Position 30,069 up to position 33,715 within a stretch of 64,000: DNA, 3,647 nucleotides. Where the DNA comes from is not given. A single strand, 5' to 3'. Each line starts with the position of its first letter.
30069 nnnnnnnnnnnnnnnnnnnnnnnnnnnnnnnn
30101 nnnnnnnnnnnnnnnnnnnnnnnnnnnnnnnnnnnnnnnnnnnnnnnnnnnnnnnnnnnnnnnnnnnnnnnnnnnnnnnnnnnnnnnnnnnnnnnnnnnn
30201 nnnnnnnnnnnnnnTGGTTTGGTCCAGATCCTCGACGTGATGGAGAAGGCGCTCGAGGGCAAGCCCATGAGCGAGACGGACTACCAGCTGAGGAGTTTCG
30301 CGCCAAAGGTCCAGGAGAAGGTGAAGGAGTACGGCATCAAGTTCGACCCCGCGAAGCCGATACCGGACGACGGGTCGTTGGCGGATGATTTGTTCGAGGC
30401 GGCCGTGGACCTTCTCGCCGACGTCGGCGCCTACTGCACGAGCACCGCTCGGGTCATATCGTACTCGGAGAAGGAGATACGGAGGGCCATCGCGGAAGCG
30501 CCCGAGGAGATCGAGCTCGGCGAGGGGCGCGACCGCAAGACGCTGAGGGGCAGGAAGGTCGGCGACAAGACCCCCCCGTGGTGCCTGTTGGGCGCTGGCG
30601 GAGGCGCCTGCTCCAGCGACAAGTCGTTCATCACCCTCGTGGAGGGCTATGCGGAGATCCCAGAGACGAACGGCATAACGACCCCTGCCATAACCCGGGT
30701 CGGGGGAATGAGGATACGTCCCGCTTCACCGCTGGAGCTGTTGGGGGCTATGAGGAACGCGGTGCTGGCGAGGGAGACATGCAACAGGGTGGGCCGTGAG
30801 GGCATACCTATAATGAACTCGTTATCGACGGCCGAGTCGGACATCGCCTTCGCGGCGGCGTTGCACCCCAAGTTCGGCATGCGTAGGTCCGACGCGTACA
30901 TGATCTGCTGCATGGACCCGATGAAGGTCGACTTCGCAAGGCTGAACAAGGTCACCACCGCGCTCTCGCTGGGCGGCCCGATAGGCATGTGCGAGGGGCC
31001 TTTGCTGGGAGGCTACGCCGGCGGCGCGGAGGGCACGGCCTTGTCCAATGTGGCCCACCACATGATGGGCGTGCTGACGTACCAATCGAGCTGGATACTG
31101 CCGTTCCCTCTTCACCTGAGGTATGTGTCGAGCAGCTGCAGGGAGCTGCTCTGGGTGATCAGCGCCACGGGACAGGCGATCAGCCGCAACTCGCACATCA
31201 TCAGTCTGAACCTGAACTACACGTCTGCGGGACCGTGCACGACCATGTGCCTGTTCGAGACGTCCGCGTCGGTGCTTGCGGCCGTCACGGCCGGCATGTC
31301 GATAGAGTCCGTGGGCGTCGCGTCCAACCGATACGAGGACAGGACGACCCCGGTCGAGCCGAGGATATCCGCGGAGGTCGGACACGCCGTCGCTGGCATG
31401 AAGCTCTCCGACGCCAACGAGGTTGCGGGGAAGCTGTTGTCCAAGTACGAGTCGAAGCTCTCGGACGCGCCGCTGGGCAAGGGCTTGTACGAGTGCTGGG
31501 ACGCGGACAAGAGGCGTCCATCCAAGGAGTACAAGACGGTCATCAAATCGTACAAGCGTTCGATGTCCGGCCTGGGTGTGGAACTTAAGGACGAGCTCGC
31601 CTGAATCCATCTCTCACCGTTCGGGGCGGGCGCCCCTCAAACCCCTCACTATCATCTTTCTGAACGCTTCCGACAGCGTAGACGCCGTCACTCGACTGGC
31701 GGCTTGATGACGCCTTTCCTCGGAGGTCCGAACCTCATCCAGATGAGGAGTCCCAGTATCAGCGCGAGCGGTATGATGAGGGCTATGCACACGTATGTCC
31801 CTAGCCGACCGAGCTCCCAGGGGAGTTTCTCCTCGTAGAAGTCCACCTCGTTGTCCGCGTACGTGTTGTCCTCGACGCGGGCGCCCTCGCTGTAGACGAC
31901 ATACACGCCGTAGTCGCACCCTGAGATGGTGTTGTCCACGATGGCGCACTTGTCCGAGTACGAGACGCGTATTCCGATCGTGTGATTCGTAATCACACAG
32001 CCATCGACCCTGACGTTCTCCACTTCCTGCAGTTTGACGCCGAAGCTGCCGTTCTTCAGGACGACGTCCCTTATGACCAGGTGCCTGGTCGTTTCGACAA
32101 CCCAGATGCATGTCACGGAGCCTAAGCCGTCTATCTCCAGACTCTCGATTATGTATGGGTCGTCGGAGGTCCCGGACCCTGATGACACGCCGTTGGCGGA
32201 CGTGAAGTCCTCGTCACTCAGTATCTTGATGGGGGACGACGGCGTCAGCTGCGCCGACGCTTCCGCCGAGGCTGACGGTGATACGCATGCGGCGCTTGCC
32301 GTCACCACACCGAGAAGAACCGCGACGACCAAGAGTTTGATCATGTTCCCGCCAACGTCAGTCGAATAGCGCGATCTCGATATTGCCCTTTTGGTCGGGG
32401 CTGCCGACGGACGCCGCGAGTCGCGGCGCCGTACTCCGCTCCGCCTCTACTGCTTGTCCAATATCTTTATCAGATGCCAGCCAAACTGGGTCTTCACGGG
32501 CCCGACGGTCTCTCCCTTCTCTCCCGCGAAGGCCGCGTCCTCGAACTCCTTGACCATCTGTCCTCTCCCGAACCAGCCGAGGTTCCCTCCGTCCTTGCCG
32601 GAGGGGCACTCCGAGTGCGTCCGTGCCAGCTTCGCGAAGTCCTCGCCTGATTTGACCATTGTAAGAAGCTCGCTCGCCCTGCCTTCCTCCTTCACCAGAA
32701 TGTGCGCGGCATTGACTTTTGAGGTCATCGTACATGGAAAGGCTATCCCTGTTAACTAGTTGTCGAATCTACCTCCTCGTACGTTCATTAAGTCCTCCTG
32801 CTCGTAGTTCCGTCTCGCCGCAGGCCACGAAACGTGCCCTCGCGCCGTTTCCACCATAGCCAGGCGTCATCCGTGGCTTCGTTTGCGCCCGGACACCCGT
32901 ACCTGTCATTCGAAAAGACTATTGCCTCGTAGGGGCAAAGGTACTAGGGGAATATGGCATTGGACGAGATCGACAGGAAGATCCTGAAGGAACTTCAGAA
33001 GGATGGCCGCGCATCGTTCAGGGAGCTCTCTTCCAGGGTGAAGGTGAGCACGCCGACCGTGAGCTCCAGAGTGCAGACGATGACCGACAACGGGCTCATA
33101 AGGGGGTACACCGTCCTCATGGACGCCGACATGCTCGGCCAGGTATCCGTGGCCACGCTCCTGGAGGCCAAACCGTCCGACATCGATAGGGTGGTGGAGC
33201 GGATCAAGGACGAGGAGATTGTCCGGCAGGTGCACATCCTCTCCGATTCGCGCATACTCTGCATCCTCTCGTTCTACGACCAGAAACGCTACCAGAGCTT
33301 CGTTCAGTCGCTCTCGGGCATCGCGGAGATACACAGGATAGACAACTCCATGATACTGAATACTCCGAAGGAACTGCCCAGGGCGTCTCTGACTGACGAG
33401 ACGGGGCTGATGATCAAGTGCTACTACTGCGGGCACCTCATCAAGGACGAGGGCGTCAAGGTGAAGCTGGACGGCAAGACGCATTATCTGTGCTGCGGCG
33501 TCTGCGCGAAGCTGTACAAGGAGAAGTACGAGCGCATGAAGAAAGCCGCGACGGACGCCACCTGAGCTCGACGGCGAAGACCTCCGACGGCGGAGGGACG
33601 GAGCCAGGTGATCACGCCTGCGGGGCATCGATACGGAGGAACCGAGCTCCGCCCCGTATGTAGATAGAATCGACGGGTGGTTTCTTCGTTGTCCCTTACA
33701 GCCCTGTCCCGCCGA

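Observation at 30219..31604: MtmB-family methyltransferase gene with no pyrrolysine (amber) codon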

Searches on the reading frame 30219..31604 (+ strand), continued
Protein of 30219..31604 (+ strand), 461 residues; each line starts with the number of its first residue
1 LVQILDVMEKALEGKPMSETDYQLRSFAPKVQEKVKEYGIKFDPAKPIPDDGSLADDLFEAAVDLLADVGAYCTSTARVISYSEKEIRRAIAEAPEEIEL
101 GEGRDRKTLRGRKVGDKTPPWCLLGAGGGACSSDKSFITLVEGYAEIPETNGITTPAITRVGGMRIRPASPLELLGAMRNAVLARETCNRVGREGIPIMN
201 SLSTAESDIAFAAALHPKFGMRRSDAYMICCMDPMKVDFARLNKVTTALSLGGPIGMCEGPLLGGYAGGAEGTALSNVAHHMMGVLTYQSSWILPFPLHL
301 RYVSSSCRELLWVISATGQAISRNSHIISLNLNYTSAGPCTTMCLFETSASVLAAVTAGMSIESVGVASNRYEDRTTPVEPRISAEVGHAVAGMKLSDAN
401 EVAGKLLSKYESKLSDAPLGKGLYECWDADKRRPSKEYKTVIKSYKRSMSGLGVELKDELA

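Call 63: find_encoding_contigs(protein=P0079, flank=10000, max_places=1)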
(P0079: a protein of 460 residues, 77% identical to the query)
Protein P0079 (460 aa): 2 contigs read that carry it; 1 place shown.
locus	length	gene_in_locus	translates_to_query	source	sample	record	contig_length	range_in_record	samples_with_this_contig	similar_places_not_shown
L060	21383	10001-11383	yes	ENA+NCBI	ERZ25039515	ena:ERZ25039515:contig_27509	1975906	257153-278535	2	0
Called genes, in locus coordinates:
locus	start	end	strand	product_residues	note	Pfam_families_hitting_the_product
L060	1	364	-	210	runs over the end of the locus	PF02607:B12-binding_2, PF02310:B12-binding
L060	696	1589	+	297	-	PF00809:Pterin_bind, PF03599:CdhD (weak)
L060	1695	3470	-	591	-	PF18911:PKD_4, PF00801:PKD, PF22352:K319L-like_PKD, PF12911:OppC_N, PF00528:BPD_transp_1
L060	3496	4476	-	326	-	PF19300:BPD_transp_1_N, PF00528:BPD_transp_1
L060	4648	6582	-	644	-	PF00496:SBP_bac_5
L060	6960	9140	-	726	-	PF00989:PAS, PF08448:PAS_4 (weak), PF13426:PAS_9, PF08447:PAS_3 (weak), PF01590:GAF (weak), PF13185:GAF_2, PF01590:GAF, PF02518:HATPase_c, +1 more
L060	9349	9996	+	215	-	PF02607:B12-binding_2, PF02310:B12-binding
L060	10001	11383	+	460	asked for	PF05369:MtmB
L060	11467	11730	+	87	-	-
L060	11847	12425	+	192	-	PF05763:DUF835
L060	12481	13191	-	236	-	PF00702:Hydrolase, PF12710:HAD, PF13419:HAD_2, PF13242:Hydrolase_like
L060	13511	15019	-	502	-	PF06253:MTTB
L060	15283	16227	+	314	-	PF13354:Beta-lactamase2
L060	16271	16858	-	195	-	PF13412:HTH_24 (faint)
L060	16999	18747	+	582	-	PF14716:HHH_8, PF14520:HHH_5, PF14792:DNA_pol_B_palm (faint), PF14791:DNA_pol_B_thumb, PF02811:PHP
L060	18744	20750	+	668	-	PF22745:Nlig-Ia, PF01653:DNA_ligase_aden, PF03120:OB_DNA_ligase, PF03119:DNA_ligase_ZBD, PF14520:HHH_5 (weak), PF12826:HHH_2, PF00533:BRCT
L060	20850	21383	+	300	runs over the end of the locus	-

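Call 64: find_encoding_contigs(protein=P0113, flank=10000, max_places=1)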
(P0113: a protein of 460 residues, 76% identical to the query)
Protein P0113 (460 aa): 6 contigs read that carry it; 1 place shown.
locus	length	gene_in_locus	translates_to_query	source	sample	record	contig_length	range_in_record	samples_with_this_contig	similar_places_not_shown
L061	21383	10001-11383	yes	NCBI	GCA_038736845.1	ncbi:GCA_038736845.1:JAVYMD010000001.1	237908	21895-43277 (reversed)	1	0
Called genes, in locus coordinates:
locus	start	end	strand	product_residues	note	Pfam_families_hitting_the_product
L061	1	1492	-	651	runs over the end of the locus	PF00496:SBP_bac_5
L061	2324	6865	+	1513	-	-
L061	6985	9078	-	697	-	PF00989:PAS, PF08448:PAS_4, PF13426:PAS_9, PF01590:GAF, PF13185:GAF_2, PF13492:GAF_3, PF01590:GAF, PF13185:GAF_2, +2 more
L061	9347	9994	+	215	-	PF02607:B12-binding_2, PF02310:B12-binding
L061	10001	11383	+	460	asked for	PF05369:MtmB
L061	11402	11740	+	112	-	-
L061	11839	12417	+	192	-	PF05763:DUF835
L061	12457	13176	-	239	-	PF00702:Hydrolase, PF12710:HAD, PF13419:HAD_2, PF13242:Hydrolase_like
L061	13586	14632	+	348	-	PF13354:Beta-lactamase2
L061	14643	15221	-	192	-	PF13412:HTH_24 (weak), PF01909:NTP_transf_2 (weak), PF18765:Polbeta (weak)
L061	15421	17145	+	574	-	PF14716:HHH_8, PF00633:HHH (faint), PF11731:Cdd1 (faint), PF14520:HHH_5, PF14791:DNA_pol_B_thumb, PF02811:PHP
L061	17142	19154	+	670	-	PF22745:Nlig-Ia, PF01653:DNA_ligase_aden, PF03120:OB_DNA_ligase, PF03119:DNA_ligase_ZBD, PF12826:HHH_2, PF14520:HHH_5 (weak), PF00633:HHH (weak), PF00533:BRCT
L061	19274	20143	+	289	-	-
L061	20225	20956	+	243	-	PF01636:APH (faint)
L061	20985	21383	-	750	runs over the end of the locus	-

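Call 70: find_encoding_contigs(protein=P0200, flank=8000, max_places=2)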
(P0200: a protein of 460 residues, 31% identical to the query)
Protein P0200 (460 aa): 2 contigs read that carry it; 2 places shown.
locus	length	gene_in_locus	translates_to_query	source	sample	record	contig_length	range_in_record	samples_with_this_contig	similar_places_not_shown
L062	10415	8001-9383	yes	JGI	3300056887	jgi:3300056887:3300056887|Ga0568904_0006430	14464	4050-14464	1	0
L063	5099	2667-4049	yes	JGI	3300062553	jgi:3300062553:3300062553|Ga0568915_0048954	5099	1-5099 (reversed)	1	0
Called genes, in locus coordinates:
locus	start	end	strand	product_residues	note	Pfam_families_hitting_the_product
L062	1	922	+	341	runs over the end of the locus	-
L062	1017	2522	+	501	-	-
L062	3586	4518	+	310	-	-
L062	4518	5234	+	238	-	PF19502:DUF6036 (faint), PF08843:AbiEii (faint)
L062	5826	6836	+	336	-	PF01609:DDE_Tnp_1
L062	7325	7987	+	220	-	PF02607:B12-binding_2, PF02310:B12-binding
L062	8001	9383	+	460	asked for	PF05369:MtmB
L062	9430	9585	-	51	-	-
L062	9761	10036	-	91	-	PF00535:Glycos_transf_2 (weak)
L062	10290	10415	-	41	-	?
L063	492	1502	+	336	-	PF01609:DDE_Tnp_1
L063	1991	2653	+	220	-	PF02607:B12-binding_2, PF02310:B12-binding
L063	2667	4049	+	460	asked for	PF05369:MtmB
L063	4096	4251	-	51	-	-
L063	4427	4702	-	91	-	PF00535:Glycos_transf_2 (weak)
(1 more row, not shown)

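Call 71: find_encoding_contigs(protein=P0141, flank=2000, max_places=2)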
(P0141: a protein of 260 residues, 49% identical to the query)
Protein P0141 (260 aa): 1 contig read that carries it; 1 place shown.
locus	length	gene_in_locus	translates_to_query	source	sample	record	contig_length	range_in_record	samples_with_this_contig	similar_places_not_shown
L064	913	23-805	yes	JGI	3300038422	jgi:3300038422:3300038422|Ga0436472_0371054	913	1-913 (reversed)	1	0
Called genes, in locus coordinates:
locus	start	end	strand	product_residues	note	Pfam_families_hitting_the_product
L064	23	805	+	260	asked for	PF05369:MtmB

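Call 75: find_encoding_contigs(protein=P0326, flank=3000, max_places=1)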
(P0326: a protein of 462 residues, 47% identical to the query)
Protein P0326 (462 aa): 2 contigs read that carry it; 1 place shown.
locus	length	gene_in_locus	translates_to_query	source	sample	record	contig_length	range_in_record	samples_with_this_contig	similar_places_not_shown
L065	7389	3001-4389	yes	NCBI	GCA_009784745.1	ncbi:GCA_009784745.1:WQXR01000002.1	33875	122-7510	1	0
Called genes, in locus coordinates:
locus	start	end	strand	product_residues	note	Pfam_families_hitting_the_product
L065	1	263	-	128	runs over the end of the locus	PF20217:DUF6577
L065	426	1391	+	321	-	PF22025:ThiI_fer, PF02926:THUMP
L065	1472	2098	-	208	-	PF00827:Ribosomal_L15e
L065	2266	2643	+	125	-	PF02661:Fic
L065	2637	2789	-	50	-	-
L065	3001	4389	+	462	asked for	PF05369:MtmB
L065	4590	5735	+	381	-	PF21360:PylC-like_N, PF01071:GARS_A (faint), PF02655:ATP-grasp_3, PF02786:CPSase_L_D2, PF07478:Dala_Dala_lig_C, PF13535:ATP-grasp_4 (weak)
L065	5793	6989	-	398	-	PF00909:Ammonium_transp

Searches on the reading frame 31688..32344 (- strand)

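Call 3: search_protein_families(library=pfam, proteins=[window:31688-32344:-])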
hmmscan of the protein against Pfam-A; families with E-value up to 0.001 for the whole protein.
window:31688-32344:- (218 aa): 2 families
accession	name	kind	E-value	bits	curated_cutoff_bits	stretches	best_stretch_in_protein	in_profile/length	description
PF13229.12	Beta_helix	-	8e-12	45.5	25.9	1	60-166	33-138/158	Right handed beta helix region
PF05048.19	NosD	-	9.3e-12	45.3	23.6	1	84-165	44-126/212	Periplasmic copper-binding protein (NosD)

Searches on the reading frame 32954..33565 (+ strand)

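Call 3: search_protein_families(library=pfam, proteins=[window:32954-33565:+])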
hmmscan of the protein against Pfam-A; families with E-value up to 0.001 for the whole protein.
window:32954-33565:+ (203 aa): 10 families
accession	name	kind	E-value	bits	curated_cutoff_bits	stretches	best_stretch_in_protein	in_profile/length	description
PF13412.12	HTH_24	-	2.9e-17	62.4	21.9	1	3-50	1-48/48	Winged helix-turn-helix DNA-binding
PF13404.12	HTH_AsnC-type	-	4e-17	62.2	27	1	3-43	1-41/42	AsnC-type helix-turn-helix domain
PF24273.1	TRASH_HVO_1752_C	-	1.1e-12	48.3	27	1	154-199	2-47/47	HVO_1752, C-terminal TRASH domain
PF08394.17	Arc_trans_TRASH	-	6.5e-06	26.6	27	1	155-194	2-41/43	Archaeal TRASH domain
PF01047.28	MarR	-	3.9e-05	23.9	24.6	1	9-50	7-48/59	MarR family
PF12802.13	MarR_2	-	0.00031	21.3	27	1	14-50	14-51/61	MarR family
PF25212.1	HVO_A0114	-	0.00032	20.9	27.6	0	7-50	24-67/84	HVO_A0114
PF01978.25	TrmB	-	0.00034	20.8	25.6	0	3-50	6-53/68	Sugar-specific transcriptional regulator TrmB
PF01325.25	Fe_dep_repress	-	0.00036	21.1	26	0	16-49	19-52/60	Iron dependent repressor, N-terminal DNA binding domain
PF06467.20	zf-FCS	-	0.0004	20.6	22.4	1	152-188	3-39/39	MYM-type Zinc finger with FCS sequence motif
